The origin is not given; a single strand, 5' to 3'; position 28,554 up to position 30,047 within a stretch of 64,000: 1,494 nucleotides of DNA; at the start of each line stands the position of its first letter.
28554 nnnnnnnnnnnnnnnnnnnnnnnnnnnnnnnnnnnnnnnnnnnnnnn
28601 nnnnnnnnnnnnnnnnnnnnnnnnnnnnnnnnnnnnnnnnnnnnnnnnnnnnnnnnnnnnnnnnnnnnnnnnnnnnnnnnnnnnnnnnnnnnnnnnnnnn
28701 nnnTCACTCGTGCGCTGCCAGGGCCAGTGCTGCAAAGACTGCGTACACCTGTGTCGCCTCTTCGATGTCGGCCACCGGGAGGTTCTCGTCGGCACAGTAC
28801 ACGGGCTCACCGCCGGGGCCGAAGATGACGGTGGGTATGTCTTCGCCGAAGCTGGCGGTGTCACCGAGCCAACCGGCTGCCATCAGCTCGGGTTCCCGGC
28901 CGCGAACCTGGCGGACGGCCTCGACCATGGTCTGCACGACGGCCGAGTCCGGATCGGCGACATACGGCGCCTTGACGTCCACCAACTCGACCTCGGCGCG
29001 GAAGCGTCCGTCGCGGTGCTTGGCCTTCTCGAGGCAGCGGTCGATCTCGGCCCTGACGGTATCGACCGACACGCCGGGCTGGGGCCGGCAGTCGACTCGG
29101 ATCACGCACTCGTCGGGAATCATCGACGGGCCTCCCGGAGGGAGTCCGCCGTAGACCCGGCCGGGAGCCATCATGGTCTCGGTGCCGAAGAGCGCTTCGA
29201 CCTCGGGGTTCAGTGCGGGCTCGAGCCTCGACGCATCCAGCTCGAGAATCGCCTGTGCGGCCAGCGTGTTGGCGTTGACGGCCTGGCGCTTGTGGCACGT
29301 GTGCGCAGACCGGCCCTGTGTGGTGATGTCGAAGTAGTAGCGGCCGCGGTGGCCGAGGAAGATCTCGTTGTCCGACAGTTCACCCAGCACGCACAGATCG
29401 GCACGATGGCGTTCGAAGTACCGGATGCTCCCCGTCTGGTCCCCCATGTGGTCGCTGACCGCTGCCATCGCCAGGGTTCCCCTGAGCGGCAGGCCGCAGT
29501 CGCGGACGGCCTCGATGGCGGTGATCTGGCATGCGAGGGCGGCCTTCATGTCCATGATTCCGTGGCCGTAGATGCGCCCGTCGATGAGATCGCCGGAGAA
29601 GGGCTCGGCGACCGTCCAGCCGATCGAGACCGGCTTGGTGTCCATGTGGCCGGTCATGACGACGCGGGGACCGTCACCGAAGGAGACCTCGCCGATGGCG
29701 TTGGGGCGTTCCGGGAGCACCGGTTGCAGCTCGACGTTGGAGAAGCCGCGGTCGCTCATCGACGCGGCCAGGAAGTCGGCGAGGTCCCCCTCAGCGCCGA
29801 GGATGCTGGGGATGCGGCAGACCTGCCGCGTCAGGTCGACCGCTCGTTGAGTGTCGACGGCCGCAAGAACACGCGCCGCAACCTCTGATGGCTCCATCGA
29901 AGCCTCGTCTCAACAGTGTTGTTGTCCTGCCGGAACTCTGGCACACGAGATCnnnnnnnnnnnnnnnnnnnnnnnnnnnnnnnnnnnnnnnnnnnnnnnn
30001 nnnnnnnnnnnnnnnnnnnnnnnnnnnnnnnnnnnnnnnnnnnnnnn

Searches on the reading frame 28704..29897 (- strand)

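Call 50: search_protein_families(library=pfam, proteins=[window:28704-29897:-], max_evalue=0.0001)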
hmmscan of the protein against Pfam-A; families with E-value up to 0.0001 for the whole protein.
window:28704-29897:- (397 aa): 2 families
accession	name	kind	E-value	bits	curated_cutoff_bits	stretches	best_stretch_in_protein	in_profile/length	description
PF01546.33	Peptidase_M20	-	6.2e-25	88.8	24.6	1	81-389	2-204/206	Peptidase family M20/M25/M40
PF07687.19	M20_dimer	-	3.4e-15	56.4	21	1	182-295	2-105/107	Peptidase dimerisation domain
